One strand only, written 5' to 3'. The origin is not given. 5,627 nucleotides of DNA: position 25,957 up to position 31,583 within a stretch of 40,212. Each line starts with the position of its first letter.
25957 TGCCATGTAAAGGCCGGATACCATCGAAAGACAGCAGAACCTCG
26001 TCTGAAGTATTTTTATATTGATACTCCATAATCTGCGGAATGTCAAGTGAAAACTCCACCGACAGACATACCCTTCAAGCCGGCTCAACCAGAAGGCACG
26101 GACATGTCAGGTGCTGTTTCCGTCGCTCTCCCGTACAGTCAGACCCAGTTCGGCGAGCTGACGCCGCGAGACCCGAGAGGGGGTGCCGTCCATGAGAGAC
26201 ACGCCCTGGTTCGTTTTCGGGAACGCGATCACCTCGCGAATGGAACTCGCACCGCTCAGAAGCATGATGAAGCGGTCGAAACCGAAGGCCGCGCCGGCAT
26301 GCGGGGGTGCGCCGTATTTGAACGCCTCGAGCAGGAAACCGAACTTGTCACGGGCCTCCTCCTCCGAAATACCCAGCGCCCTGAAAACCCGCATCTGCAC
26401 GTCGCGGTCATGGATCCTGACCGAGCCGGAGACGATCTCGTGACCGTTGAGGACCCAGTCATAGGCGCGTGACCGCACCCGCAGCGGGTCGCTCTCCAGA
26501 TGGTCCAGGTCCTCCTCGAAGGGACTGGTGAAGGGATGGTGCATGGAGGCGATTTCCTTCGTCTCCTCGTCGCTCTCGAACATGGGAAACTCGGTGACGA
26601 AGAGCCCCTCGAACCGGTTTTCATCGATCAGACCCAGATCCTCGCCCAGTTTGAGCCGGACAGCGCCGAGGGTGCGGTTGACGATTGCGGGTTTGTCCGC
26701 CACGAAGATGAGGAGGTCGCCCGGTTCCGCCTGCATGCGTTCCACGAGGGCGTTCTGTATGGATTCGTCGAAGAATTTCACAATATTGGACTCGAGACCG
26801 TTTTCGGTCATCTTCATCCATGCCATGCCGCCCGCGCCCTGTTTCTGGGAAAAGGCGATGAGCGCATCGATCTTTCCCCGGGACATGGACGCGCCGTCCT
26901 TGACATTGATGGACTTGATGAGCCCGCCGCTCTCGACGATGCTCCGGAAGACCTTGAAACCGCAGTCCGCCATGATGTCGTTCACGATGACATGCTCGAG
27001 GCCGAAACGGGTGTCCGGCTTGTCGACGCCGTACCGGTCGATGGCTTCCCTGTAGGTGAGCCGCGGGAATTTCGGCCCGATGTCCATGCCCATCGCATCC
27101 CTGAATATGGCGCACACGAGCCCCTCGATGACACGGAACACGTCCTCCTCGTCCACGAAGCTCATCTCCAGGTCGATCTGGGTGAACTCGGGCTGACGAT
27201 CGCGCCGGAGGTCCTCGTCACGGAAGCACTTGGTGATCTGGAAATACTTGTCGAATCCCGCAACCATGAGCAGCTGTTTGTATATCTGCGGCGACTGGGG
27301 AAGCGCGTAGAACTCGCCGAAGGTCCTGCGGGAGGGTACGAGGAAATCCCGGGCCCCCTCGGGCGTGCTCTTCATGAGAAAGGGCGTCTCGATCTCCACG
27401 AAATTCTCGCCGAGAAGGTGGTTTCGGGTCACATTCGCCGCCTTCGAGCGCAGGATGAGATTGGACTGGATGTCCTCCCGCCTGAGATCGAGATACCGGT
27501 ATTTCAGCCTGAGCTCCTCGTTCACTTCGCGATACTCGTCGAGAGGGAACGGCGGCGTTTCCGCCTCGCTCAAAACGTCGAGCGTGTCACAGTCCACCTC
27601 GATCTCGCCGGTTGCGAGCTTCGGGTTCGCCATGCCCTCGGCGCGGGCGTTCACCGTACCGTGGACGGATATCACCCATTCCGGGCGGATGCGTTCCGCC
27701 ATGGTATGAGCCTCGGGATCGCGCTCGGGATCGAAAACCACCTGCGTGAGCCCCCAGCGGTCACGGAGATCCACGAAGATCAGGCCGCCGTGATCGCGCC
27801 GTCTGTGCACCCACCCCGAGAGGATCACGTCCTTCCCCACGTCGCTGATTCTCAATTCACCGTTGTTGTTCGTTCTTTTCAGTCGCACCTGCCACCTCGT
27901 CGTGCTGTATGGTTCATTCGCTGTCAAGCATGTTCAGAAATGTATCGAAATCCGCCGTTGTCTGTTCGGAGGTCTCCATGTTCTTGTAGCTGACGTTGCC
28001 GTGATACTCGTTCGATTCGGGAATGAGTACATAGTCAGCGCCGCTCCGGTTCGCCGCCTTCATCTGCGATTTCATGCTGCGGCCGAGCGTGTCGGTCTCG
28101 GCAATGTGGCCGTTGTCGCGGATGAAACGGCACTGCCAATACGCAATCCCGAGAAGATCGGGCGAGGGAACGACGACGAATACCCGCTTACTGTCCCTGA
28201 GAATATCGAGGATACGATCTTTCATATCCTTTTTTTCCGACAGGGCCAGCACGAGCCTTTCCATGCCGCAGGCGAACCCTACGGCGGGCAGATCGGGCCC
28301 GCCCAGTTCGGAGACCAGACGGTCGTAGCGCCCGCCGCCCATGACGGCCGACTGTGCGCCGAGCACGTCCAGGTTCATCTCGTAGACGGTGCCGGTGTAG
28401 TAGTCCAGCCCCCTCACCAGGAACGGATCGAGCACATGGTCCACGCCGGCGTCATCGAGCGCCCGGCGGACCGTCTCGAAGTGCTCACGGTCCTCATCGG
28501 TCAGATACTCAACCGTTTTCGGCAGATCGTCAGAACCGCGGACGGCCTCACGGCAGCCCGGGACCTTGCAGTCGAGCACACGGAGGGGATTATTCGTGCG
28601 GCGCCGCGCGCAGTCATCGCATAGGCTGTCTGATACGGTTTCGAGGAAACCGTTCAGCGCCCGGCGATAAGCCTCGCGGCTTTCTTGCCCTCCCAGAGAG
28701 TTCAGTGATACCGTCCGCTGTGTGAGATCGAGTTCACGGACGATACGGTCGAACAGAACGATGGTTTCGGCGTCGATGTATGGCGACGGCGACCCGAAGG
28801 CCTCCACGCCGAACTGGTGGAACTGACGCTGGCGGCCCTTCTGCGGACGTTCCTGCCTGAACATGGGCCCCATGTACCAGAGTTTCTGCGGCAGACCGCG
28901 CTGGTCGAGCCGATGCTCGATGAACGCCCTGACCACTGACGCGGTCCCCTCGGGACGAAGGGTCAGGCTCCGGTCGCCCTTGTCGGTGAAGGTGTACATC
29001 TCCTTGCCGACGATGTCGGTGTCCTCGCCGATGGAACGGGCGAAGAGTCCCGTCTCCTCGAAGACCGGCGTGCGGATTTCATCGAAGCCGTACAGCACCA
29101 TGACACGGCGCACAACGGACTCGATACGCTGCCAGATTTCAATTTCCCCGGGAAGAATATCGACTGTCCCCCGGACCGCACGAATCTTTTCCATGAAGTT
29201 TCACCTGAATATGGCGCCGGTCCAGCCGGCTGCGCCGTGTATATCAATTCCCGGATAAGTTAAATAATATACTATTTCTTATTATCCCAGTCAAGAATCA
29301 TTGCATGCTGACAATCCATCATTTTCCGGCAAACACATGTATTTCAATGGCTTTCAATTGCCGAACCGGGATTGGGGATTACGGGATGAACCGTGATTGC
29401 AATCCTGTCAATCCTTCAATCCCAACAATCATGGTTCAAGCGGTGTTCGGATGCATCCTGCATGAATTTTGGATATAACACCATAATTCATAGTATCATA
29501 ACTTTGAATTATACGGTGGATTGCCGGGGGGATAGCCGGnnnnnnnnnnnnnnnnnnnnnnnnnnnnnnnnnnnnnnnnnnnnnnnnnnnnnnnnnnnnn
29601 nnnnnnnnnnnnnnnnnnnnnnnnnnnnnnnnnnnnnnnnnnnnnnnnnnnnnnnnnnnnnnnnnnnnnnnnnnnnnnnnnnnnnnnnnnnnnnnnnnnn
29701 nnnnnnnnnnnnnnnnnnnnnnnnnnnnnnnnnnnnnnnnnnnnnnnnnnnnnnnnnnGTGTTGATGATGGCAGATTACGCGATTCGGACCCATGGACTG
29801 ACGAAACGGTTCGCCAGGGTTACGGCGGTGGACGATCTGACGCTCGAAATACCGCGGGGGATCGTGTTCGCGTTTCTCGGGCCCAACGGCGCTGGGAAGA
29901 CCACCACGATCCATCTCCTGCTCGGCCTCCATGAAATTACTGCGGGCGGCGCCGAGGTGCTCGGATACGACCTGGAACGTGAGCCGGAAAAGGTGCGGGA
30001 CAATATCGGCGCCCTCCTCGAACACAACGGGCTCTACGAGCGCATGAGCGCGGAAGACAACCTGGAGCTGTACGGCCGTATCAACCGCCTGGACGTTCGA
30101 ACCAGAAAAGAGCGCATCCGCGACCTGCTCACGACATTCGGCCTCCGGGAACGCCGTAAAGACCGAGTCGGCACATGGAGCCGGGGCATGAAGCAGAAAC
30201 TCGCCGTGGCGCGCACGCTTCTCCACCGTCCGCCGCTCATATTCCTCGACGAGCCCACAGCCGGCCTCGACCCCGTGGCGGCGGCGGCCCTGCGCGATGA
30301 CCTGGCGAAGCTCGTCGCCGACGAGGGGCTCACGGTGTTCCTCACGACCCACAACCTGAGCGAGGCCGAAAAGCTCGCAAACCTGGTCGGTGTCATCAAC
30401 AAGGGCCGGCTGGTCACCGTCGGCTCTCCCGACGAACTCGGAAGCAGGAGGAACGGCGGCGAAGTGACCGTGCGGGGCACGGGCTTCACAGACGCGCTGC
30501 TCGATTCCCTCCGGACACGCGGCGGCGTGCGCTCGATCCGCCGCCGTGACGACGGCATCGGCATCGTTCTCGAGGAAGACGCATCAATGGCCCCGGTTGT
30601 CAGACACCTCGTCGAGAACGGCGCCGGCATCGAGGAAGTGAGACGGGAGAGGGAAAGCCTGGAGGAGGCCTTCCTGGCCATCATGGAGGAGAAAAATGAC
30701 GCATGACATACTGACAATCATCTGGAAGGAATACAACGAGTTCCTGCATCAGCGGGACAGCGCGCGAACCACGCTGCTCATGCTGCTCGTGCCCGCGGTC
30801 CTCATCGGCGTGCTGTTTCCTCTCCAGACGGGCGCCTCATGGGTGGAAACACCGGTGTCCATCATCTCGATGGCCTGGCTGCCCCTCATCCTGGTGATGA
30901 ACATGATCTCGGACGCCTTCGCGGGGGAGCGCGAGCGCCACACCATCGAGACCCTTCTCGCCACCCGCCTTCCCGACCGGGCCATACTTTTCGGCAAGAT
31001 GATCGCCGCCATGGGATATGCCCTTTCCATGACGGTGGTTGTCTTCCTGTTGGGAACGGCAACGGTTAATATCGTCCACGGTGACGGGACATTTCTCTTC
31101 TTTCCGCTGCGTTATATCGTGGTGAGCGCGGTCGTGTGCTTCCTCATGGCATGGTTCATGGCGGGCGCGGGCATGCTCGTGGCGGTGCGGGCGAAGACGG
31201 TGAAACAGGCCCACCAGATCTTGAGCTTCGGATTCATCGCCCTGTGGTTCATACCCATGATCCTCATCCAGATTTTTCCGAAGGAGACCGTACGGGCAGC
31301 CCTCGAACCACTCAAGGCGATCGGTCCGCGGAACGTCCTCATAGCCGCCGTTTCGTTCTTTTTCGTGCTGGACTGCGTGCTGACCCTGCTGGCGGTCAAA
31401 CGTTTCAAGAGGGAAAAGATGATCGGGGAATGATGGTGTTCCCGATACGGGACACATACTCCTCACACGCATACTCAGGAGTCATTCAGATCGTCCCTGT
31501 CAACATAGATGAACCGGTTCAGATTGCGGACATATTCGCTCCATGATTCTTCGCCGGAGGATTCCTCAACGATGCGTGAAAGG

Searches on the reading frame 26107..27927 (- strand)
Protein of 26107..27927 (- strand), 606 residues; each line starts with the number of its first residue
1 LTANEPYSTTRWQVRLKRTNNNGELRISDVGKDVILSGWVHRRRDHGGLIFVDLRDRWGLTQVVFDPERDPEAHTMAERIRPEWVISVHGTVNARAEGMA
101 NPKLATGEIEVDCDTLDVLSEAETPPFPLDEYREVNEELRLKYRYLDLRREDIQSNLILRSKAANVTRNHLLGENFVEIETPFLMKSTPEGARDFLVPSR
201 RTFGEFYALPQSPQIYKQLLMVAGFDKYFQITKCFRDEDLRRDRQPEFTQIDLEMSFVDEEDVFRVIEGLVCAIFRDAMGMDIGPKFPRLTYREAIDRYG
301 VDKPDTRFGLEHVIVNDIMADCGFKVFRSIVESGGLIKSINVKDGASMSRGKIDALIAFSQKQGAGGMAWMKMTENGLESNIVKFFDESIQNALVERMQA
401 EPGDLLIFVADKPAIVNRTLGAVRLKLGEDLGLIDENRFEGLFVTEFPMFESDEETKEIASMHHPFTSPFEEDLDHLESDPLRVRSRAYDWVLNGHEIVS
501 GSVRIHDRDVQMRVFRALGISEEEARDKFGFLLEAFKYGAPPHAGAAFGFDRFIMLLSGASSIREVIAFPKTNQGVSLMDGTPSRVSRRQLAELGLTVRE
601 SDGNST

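Call 73: search_protein_families(library=pfam, proteins=[window:26107-27927:-], max_evalue=0.00001)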
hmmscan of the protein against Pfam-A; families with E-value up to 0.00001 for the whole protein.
window:26107-27927:- (606 aa): 3 families
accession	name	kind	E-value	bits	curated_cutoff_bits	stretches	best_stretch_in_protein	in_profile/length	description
PF00152.25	tRNA-synt_2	-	4.9e-121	404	25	1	136-572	1-307/308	tRNA synthetases class II (D, K and N)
PF02938.19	GAD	-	1.5e-25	89.6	23.4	1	327-420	1-95/95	GAD domain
PF01336.31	tRNA_anti-codon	-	8.2e-16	58.1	27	1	34-118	1-74/75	OB-fold nucleic acid binding domain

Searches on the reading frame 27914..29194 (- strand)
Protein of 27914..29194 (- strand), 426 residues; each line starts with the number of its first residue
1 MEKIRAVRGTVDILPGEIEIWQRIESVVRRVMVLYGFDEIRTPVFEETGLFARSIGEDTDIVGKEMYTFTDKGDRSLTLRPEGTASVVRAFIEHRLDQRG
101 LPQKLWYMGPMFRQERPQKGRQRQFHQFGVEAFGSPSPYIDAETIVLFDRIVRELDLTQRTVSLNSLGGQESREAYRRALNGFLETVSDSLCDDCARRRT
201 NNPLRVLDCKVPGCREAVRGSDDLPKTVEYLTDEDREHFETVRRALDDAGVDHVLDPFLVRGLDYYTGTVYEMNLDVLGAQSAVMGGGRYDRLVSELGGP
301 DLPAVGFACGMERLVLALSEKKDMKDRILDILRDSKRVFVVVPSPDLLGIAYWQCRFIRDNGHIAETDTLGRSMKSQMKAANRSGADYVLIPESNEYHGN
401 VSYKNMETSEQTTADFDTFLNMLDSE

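Call 73: search_protein_families(library=pfam, proteins=[window:27914-29194:-], max_evalue=0.00001)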
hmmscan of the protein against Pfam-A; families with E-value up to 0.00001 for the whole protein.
window:27914-29194:- (426 aa): 2 families
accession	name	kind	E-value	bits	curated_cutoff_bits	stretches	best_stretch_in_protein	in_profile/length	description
PF13393.11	tRNA-synt_His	-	9.3e-45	153.6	25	1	9-314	1-308/308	Histidyl-tRNA synthetase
PF00587.30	tRNA-synt_2b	-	2.1e-20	73.9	29.3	1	67-321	1-178/179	tRNA synthetase class II core domain (G, H, P, S and T)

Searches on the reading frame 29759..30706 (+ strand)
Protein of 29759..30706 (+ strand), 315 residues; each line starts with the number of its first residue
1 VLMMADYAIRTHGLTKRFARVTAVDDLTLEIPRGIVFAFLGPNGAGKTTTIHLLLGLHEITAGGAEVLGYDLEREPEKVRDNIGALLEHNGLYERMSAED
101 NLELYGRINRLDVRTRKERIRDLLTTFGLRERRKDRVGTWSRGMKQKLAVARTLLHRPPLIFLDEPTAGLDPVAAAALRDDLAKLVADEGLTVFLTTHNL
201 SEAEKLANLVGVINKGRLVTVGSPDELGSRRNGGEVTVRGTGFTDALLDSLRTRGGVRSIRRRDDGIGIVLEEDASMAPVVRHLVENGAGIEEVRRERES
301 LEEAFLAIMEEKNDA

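Call 73: search_protein_families(library=pfam, proteins=[window:29759-30706:+], max_evalue=0.00001)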
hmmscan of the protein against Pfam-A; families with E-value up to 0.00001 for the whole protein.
window:29759-30706:+ (315 aa): 2 families
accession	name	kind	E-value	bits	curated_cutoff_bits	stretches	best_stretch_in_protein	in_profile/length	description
PF00005.33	ABC_tran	-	1.1e-27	97.8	25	1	25-168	2-137/137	ABC transporter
PF13304.12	AAA_21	-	2.2e-14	54.7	27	1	123-200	221-300/304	AAA domain, putative AbiEii toxin, Type IV TA system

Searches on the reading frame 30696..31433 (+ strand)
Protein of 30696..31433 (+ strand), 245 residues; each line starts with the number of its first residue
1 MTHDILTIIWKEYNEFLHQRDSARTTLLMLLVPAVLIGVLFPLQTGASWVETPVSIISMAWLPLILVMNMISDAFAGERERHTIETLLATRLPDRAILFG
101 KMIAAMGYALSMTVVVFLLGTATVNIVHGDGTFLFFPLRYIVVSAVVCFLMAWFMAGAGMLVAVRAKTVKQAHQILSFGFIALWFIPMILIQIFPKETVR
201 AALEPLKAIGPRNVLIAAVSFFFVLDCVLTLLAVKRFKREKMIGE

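Call 73: search_protein_families(library=pfam, proteins=[window:30696-31433:+], max_evalue=0.00001)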
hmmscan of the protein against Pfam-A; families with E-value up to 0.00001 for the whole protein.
window:30696-31433:+ (245 aa): 3 families
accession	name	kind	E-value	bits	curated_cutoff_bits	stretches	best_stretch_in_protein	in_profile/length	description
PF01061.29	ABC2_membrane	-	3.8e-10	40.1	26.9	1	5-185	3-175/211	ABC-2 type transporter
PF12679.13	ABC2_membrane_2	-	2.9e-09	37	27.2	1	67-203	82-215/283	ABC-2 family transporter protein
PF12698.13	ABC2_membrane_3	-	1.2e-06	28.3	31.6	1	59-195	168-296/347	ABC-2 family transporter protein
